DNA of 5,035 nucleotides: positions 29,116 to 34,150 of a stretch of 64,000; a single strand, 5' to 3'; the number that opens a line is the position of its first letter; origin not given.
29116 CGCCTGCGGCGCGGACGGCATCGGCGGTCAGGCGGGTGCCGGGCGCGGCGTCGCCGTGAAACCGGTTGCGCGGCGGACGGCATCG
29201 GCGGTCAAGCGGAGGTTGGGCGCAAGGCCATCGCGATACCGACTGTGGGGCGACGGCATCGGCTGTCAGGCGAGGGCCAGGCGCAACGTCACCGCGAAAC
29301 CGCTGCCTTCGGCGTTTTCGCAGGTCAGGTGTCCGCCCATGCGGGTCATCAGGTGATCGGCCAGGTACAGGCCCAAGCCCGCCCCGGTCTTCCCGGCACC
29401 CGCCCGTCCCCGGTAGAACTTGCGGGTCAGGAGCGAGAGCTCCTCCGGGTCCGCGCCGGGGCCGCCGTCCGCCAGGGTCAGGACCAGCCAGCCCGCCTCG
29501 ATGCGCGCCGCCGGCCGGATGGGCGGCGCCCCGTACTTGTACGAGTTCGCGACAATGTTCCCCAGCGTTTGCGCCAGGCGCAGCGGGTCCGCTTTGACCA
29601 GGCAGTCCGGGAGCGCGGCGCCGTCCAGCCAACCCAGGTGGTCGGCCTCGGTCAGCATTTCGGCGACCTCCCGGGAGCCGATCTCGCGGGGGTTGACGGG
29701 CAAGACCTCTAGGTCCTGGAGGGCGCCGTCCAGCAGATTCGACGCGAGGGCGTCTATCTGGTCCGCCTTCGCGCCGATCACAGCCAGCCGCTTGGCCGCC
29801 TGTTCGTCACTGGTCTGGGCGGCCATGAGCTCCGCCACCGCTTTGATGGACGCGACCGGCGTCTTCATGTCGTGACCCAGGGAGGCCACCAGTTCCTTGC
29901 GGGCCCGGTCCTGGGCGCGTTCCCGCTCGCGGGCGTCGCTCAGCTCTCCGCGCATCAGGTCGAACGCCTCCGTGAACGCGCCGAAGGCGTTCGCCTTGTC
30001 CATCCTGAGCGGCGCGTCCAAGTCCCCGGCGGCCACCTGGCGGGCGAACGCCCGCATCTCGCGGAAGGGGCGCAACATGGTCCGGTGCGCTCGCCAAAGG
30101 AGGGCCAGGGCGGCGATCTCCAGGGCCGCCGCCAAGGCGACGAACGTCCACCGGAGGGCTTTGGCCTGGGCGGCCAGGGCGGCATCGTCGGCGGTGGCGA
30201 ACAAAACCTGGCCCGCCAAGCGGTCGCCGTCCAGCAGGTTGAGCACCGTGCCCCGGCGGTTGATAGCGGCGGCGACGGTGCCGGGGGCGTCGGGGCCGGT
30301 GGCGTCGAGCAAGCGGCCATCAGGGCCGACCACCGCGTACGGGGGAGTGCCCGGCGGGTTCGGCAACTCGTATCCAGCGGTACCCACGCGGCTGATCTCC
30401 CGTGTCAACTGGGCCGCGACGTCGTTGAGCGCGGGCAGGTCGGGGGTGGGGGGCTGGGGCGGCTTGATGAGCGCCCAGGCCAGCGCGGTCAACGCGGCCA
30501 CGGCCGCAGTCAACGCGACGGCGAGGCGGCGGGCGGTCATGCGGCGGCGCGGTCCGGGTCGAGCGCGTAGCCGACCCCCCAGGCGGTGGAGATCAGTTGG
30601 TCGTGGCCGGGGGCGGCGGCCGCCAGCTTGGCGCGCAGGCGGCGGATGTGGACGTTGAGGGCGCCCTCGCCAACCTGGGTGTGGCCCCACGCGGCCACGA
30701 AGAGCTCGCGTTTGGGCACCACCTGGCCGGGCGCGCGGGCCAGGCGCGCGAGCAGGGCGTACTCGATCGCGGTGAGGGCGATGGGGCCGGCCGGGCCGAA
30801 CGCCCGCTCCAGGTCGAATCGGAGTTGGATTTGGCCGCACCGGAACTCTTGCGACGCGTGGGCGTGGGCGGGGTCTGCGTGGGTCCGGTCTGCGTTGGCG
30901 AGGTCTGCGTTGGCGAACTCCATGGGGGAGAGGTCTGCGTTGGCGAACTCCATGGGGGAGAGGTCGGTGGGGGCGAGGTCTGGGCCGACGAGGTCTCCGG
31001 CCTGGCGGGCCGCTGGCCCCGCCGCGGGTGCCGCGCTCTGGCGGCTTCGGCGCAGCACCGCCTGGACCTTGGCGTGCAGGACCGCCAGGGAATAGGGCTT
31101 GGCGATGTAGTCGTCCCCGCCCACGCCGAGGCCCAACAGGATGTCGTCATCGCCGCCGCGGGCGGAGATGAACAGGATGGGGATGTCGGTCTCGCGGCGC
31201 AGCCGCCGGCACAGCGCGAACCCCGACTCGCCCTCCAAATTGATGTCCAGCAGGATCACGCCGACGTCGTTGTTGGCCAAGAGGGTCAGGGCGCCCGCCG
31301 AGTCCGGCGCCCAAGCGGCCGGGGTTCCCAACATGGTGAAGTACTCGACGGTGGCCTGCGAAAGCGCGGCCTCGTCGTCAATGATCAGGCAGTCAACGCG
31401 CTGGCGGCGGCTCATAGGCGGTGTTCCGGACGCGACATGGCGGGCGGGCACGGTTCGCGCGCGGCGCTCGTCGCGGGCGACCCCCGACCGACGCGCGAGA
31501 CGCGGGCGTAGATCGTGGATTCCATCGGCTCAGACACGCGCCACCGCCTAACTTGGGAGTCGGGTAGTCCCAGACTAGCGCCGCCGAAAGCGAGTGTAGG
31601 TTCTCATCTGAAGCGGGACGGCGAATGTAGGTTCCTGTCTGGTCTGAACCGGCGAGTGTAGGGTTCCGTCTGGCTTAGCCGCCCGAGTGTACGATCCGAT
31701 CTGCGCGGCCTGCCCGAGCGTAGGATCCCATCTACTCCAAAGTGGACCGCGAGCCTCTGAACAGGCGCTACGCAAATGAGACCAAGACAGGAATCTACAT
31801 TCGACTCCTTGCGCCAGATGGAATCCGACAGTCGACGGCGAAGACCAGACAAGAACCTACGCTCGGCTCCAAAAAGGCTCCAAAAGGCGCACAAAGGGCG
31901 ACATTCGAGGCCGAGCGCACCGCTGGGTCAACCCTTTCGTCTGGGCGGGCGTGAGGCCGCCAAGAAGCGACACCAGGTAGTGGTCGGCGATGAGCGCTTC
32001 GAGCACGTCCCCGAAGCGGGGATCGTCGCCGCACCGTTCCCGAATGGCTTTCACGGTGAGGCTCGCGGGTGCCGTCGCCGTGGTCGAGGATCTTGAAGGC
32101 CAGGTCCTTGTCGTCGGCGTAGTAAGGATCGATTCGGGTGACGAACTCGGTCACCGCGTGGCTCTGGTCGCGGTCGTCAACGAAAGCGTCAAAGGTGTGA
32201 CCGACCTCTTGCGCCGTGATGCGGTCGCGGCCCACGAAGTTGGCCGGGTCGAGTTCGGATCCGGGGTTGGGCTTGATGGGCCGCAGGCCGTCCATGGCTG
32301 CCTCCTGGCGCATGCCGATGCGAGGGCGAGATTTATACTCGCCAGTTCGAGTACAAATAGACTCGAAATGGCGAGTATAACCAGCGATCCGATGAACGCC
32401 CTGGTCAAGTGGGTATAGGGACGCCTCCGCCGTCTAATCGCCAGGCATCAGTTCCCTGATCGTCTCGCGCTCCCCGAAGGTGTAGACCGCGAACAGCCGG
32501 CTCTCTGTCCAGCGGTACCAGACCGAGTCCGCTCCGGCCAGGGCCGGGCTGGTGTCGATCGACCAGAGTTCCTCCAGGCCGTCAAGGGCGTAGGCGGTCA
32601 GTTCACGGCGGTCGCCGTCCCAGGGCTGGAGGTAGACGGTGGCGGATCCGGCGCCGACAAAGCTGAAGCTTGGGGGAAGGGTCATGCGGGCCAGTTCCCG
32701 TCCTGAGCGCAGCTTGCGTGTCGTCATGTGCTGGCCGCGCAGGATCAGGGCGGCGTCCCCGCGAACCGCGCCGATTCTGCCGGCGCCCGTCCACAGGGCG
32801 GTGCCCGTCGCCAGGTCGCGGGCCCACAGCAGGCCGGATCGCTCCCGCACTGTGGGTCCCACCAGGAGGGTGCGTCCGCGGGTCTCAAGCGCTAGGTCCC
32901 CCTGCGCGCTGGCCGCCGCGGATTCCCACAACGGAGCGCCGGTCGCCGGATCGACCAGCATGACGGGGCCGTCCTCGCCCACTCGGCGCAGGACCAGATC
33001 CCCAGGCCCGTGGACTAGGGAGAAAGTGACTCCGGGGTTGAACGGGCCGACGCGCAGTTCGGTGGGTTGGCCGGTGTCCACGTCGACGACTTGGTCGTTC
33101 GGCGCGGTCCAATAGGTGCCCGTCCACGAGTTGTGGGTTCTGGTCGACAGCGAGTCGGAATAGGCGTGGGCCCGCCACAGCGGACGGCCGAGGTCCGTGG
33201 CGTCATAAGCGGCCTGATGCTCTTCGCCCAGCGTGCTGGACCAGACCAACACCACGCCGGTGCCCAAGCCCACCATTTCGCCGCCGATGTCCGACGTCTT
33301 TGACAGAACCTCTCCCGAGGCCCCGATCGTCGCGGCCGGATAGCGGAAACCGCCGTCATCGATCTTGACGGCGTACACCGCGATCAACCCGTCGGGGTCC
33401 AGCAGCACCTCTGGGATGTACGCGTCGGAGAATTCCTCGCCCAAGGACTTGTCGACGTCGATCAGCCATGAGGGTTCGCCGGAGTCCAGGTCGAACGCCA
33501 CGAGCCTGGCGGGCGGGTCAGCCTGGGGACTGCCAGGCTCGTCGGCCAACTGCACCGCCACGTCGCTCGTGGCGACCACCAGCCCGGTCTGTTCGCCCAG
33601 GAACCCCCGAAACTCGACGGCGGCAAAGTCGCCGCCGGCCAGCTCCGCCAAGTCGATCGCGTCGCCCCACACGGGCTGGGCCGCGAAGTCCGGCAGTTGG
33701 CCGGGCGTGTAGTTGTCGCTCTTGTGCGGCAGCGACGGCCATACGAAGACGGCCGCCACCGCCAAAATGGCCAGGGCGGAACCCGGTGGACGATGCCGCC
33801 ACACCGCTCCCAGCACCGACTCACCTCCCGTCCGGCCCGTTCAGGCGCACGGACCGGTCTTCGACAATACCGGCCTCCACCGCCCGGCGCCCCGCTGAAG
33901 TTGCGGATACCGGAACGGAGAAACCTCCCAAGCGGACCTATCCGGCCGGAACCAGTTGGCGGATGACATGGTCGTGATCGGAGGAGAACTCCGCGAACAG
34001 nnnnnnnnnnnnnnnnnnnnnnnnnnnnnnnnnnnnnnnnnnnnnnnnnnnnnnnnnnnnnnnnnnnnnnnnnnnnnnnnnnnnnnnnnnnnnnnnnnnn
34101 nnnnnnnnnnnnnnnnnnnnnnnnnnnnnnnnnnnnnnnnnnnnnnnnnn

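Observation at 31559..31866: Strictly phased array of a 21-bp motif: six direct copies facing three inverted copies, 31-bp period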

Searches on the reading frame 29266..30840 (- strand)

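Call 6: search_protein_families(library=pfam, proteins=[window:29266-30840:-], max_evalue=0.01)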
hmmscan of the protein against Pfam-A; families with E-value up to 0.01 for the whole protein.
window:29266-30840:- (524 aa): 4 families
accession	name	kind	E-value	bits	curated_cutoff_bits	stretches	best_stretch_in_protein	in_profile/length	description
PF02518.31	HATPase_c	-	2.7e-17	63.6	26.4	1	418-523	2-109/111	Histidine kinase-, DNA gyrase B-, and HSP90-like ATPase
PF00512.31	HisKA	-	2.9e-09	37.3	26.9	1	313-371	1-59/66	His Kinase A (phospho-acceptor) domain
PF00672.30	HAMP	-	0.00016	22.3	25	1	252-301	3-52/53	HAMP domain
PF13581.12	HATPase_c_2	-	0.0009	19.7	27.4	1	428-501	42-112/127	Histidine kinase-like ATPase domain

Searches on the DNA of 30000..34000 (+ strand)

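Call 8: search_rna_families(source=window, start=30000, end=34000, threshold=evalue, max_evalue=1)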
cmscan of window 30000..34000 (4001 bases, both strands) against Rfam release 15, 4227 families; matches with E-value up to 1: 2.
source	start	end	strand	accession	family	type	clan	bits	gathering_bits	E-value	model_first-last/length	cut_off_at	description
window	32334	32379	+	RF03871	mir-5681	Gene; miRNA;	-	23.2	88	0.14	8-54/61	no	mir-5681 microRNA precursor family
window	32330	32382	-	RF03871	mir-5681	Gene; miRNA;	-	23.2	88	0.14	1-61/61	no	mir-5681 microRNA precursor family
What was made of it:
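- Tried and rejected: A scan of 30000-34000 found nothing relevant (call 8).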

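Call 12: search_dna_similar(query=window:31540-31900:+, collection=plasmids, mode=distant, max_evalue=0.01)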
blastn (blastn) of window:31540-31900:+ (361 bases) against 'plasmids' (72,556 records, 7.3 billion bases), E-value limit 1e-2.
No match.

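Call 74: search_dna_similar(query=window:31540-31980:+, collection=phages, mode=distant, max_evalue=0.1)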
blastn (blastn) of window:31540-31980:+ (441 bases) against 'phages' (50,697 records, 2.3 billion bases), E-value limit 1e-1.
No match.
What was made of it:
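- On Iteron arrays of plasmid/phage replicons (P1 incA type): There was no plasmid or phage DNA match (calls 12, 74).
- There is no blastn match to plasmids or phages (calls 12, 74).
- Tried and rejected: The array found nothing in plasmids or phages (calls 12, 74).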

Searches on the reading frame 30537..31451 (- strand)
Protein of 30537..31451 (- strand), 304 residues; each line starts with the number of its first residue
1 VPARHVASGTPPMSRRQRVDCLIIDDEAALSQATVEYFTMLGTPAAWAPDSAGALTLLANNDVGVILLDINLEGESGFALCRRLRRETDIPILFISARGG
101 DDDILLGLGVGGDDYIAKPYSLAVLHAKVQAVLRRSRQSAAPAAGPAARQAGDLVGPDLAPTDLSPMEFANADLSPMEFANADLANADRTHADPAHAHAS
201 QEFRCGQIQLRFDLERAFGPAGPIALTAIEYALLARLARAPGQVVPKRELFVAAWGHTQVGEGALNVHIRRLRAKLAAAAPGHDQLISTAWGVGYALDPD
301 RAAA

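Call 6: search_protein_families(library=pfam, proteins=[window:30537-31451:-], max_evalue=0.01)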
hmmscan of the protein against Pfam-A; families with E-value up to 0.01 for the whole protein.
window:30537-31451:- (304 aa): 2 families
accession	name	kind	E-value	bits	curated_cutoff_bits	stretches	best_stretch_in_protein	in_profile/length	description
PF00072.30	Response_reg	-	1.4e-20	73.9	30.2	1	22-130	2-111/111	Response regulator receiver domain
PF00486.34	Trans_reg_C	-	1.2e-18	67.4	26.2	1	223-297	3-77/77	Transcriptional regulatory protein, C terminal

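Call 11: find_encoding_contigs(protein=window:30537-31415:-, flank=10000, max_places=10)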
Protein window:30537-31415:- (292 aa): no gene with exactly this product is on record in the collection.

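Call 13: find_encoding_contigs(protein=window:30537-31451:-, flank=10000, max_places=10)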
Protein window:30537-31451:- (304 aa): no gene with exactly this product is on record in the collection.

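Call 24: find_homologous_proteins(query=window:30537-31415:-, max_evalue=1e-20)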
Query window:30537-31415:- (292 aa): 4123 proteins with E <= 1e-20 among 8000 candidates; the best 120 are listed.
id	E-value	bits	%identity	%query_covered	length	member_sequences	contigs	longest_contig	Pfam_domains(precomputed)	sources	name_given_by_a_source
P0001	9.4e-187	637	100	100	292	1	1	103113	PF00486.35,PF00072.31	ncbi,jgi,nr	ncbi:MAG: response regulator transcription factor [Bifidobacteriaceae bacterium]|jgi:two-component s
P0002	1.5e-106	374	85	42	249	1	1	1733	PF00486.35,PF00072.31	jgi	jgi:two-component system response regulator RegX3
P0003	2.2e-105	370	84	42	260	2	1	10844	PF00486.35,PF00072.31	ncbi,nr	ncbi:MAG: response regulator transcription factor [Bifidobacteriaceae bacterium]|nr:response regulat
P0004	3.3e-105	370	63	98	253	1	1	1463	PF00486.35,PF00072.31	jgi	jgi:two-component system response regulator RegX3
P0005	3.8e-105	370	63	98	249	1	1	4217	PF00486.35,PF00072.31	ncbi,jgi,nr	ncbi:MAG: response regulator transcription factor [Bifidobacteriaceae bacterium]|jgi:two-component s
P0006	2.1e-103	364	61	98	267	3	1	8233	PF00486.35,PF00072.31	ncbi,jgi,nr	ncbi:MAG: response regulator transcription factor [Propionibacteriaceae bacterium]|jgi:two-component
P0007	3.2e-103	363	61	100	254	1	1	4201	PF00486.35,PF00072.31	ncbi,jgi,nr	ncbi:MAG: response regulator transcription factor [Bifidobacteriaceae bacterium]|jgi:two-component s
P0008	2.5e-102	360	63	98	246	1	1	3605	PF00486.35,PF00072.31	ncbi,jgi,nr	ncbi:MAG: response regulator transcription factor [Bifidobacteriaceae bacterium]|jgi:two-component s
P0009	3.2e-101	357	62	98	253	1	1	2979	PF00486.35,PF00072.31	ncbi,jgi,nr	ncbi:MAG: response regulator transcription factor [Bifidobacteriaceae bacterium]|jgi:two-component s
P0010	8.6e-101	355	62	98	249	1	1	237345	PF00486.35,PF00072.31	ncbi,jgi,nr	ncbi:MAG: response regulator transcription factor [Propionibacteriaceae bacterium]|jgi:two-component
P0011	2.6e-100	354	58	100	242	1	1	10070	PF00486.35,PF00072.31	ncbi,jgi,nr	ncbi:MAG: response regulator transcription factor [Bifidobacteriaceae bacterium]|jgi:two-component s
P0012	8.1e-88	313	56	98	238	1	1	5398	PF00486.35,PF00072.31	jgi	jgi:two-component system response regulator RegX3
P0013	2.1e-84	302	54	98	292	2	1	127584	PF00486.35,PF00072.31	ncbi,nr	ncbi:MAG: response regulator transcription factor [Propionibacteriaceae bacterium]|nr:response regul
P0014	4.3e-84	301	56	96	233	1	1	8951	PF00486.35,PF00072.31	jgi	jgi:two-component system response regulator RegX3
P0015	3.9e-83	298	60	86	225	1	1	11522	PF00486.35,PF00072.31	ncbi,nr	ncbi:MAG: response regulator transcription factor, partial [Bifidobacteriaceae bacterium]|nr:respons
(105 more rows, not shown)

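Call 25: find_encoding_contigs(protein=P0001, flank=10000, max_places=5)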
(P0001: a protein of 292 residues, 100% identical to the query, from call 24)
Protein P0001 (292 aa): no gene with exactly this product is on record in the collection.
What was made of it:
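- Tried and rejected: The RR (three attempts) found no contig (calls 11, 13, 25).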

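Call 26: find_encoding_contigs(protein=P0003, flank=6000, max_places=5)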
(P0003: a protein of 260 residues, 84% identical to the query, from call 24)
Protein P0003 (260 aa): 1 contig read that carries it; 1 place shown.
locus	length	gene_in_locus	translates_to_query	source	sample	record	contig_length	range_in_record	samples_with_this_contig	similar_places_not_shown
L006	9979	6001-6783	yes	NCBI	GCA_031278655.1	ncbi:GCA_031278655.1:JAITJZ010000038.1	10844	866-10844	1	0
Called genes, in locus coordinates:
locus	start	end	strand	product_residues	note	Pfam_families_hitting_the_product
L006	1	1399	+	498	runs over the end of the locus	PF14821:Thr_synth_N, PF00291:PALP, PF24857:THR4_C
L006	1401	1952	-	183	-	PF03352:Adenine_glyco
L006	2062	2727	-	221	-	PF01965:DJ-1_PfpI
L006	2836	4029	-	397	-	PF00389:2-Hacid_dh, PF02826:2-Hacid_dh_C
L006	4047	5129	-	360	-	PF00266:Aminotran_5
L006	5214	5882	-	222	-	PF00881:Nitroreductase (faint), PF14512:TM1586_NiRdase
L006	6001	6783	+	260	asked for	PF00072:Response_reg, PF00486:Trans_reg_C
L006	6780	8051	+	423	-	PF00512:HisKA, PF02518:HATPase_c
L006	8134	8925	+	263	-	PF00005:ABC_tran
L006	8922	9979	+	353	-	PF02687:FtsX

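Call 27: find_encoding_contigs(protein=P0010, flank=6000, max_places=5)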
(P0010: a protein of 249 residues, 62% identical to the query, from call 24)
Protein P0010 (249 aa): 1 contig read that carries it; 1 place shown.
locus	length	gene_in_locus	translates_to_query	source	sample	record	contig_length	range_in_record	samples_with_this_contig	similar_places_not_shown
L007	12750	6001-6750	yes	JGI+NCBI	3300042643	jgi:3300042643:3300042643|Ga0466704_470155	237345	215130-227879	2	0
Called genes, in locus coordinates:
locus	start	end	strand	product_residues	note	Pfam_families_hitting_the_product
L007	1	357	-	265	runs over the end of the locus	PF08220:HTH_DeoR, PF00455:DeoRC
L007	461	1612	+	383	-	PF01210:NAD_Gly3P_dh_N, PF07479:NAD_Gly3P_dh_C, PF20618:GPD_NAD_C_bact (weak)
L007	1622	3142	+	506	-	PF00370:FGGY_N, PF02782:FGGY_C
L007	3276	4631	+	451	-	PF03315:SDH_beta, PF03313:SDH_alpha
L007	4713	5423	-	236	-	-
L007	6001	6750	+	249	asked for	PF00072:Response_reg, PF00486:Trans_reg_C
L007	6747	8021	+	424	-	PF00512:HisKA, PF02518:HATPase_c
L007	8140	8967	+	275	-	PF00005:ABC_tran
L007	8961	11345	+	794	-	PF02687:FtsX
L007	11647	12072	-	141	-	PF11253:DUF3052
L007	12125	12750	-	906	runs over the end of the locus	PF28598:PDH_E1_N, PF00456:Transketolase_N, PF17831:PDH_E1_M, PF22613:Transketolase_C_1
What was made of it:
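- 30537..31415 (-): OmpR-family response regulator, first gene of the RR-HK-ABC ATPase-FtsX permease operon downstream of the array. calls 6, 24, 26, 27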

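Call 50: find_encoding_contigs(protein=P0013, flank=6000, max_places=3)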
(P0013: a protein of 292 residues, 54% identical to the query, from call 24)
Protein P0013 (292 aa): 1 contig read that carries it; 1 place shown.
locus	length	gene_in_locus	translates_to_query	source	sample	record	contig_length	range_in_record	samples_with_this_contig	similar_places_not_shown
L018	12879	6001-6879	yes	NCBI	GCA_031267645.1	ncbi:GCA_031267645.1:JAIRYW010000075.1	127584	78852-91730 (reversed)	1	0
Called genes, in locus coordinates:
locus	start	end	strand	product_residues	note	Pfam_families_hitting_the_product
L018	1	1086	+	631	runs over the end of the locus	-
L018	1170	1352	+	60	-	-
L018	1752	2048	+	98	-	PF08681:TacA1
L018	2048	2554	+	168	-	PF00583:Acetyltransf_1, PF13508:Acetyltransf_7 (weak)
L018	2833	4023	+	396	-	PF02805:Ada_Zn_binding, PF00165:HTH_AraC (faint), PF12833:HTH_18, PF02870:Methyltransf_1N (weak), PF01035:DNA_binding_1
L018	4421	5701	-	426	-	PF13173:AAA_14, PF13635:DUF4143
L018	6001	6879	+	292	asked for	PF00072:Response_reg, PF00486:Trans_reg_C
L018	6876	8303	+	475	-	PF00512:HisKA (weak), PF02518:HATPase_c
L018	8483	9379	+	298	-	PF00005:ABC_tran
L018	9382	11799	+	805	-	PF02687:FtsX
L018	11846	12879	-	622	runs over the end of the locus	PF00664:ABC_membrane, PF00005:ABC_tran, PF02463:SMC_N (weak)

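Call 51: find_encoding_contigs(protein=P0011, flank=6000, max_places=3)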
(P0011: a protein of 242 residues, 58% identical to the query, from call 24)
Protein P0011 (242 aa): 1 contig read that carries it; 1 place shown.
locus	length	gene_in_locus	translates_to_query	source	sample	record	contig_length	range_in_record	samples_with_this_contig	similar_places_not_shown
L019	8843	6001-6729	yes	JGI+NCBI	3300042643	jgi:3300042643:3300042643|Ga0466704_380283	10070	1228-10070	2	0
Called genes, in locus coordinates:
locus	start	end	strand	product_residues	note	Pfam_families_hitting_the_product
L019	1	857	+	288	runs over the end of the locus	-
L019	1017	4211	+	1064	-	PF07554:FIVAR (faint)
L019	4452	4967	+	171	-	-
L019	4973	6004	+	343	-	-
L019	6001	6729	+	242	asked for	PF00072:Response_reg, PF00486:Trans_reg_C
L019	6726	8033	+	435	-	PF00512:HisKA, PF02518:HATPase_c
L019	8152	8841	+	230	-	?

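Call 52: find_encoding_contigs(protein=P0006, flank=6000, max_places=3)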
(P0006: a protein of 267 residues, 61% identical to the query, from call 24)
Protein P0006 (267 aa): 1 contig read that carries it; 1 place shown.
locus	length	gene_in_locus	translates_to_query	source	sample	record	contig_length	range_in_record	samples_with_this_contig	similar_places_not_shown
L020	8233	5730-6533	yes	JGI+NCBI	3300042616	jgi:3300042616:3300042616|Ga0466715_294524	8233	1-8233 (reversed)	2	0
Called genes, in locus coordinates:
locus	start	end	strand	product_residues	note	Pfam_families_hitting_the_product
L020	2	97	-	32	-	?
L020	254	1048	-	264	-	PF01135:PCMT (weak), PF01209:Ubie_methyltran, PF13489:Methyltransf_23, PF07021:MetW (weak), PF13847:Methyltransf_31, PF08241:Methyltransf_11, PF08242:Methyltransf_12, PF13649:Methyltransf_25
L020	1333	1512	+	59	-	PF13173:AAA_14 (weak)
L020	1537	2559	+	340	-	PF13173:AAA_14, PF13635:DUF4143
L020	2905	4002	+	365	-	PF13749:HATPase_c_4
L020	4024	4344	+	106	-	-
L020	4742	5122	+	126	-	PF13630:SdpI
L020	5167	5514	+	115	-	-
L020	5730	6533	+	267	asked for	PF00072:Response_reg, PF00486:Trans_reg_C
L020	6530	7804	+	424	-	PF00512:HisKA, PF02518:HATPase_c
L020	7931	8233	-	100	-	PF00005:ABC_tran (weak), PF13304:AAA_21 (weak)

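Call 64: search_protein_families(library=pfam, proteins=[L018:4421-5701:-], max_evalue=0.001)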
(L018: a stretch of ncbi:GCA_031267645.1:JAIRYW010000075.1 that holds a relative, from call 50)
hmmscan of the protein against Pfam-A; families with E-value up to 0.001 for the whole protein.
L018:4421-5701:- (426 aa): 2 families
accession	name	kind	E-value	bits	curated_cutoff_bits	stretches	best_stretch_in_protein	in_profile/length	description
PF13635.12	DUF4143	-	1.5e-30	106.5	28.1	1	206-370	2-159/160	Domain of unknown function (DUF4143)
PF13173.12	AAA_14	-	1.1e-08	35.5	27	1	29-130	4-119/129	AAA domain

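Call 73: list_cluster_members(proteins=[P0001, P0121])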
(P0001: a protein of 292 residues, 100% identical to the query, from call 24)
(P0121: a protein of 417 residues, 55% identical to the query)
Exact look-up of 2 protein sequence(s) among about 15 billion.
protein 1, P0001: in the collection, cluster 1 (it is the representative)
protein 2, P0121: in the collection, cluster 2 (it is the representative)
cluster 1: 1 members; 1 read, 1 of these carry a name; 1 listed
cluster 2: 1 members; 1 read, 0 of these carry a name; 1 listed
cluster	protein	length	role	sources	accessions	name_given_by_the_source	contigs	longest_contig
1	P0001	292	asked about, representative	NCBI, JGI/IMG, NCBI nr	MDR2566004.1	MAG: response regulator transcription factor [Bifidobacteriaceae bacterium] | two-component system response regulator RegX3 | response regulator transcription factor [Bifidobacteriaceae bacterium]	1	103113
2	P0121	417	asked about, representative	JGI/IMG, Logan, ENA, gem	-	-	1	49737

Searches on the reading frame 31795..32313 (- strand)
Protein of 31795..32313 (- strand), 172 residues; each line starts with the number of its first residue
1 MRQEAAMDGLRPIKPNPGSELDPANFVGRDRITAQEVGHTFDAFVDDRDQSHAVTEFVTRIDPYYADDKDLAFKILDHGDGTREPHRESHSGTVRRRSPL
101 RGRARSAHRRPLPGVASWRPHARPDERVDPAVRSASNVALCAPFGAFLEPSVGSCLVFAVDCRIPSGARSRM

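Call 6: search_protein_families(library=pfam, proteins=[window:31795-32313:-], max_evalue=0.01)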
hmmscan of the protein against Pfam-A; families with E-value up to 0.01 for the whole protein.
window:31795-32313:- (172 aa): 0 families

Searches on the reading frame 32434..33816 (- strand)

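Call 6: search_protein_families(library=pfam, proteins=[window:32434-33816:-], max_evalue=0.01)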
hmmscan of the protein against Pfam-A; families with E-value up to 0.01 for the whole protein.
window:32434-33816:- (460 aa): 1 family
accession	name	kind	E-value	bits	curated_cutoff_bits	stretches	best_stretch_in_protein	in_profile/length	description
PF13360.13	PQQ_2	-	9.4e-05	22.6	27.6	1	210-362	13-119/233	Outer membrane protein assembly factor BamB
